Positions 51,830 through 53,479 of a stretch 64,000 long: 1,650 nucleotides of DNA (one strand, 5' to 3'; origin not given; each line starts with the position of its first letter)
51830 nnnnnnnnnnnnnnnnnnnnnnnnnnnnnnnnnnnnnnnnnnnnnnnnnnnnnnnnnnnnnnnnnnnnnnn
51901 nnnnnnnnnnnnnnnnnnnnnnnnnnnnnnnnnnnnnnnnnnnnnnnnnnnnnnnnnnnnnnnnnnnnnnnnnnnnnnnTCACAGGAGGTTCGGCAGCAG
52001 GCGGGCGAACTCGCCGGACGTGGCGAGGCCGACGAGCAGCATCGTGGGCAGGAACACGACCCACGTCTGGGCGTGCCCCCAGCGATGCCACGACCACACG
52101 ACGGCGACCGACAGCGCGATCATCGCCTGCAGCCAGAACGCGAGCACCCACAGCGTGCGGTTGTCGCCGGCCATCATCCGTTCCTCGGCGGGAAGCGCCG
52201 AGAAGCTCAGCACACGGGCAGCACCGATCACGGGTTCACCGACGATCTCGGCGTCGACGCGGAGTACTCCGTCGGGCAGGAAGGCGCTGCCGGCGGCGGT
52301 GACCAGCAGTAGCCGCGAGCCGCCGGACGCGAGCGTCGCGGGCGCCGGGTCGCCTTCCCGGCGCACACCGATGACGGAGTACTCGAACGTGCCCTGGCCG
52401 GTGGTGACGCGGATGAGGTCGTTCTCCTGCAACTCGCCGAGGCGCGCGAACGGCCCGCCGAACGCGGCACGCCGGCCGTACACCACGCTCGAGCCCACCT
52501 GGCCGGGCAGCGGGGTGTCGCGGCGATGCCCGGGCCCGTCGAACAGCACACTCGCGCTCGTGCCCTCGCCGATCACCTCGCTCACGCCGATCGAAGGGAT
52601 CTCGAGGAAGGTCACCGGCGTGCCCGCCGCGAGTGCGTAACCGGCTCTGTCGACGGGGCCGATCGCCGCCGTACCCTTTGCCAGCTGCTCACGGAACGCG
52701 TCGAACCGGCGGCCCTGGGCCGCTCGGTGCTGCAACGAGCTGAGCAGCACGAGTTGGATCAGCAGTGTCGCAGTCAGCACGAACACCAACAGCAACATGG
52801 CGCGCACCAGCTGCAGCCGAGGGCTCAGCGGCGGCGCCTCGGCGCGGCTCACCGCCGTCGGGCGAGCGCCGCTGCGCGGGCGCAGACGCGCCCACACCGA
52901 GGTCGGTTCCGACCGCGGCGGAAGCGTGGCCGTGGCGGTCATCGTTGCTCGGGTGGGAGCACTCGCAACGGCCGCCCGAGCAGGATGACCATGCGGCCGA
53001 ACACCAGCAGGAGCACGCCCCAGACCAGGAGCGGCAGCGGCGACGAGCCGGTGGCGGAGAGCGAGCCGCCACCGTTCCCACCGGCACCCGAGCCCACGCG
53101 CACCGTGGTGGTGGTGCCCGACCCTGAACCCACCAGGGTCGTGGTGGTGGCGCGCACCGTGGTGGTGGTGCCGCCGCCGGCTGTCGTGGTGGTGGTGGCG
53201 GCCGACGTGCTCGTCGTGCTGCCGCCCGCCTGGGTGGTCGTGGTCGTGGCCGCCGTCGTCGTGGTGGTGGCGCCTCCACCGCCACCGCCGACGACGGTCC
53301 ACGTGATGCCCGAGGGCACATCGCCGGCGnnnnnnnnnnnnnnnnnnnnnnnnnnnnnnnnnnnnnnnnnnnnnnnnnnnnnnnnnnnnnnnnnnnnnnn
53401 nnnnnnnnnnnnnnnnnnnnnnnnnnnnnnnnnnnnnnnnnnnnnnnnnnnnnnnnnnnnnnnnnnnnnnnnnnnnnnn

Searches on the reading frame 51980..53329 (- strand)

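Call 72: search_protein_families(library=pfam, proteins=[window:51980-53329:-], max_evalue=0.001)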
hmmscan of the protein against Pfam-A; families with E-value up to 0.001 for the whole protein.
window:51980-53329:- (449 aa): 1 family
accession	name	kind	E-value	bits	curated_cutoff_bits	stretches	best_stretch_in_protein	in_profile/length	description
PF04203.18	Sortase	-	1.2e-13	51.3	26.6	1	242-323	1-83/125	Sortase domain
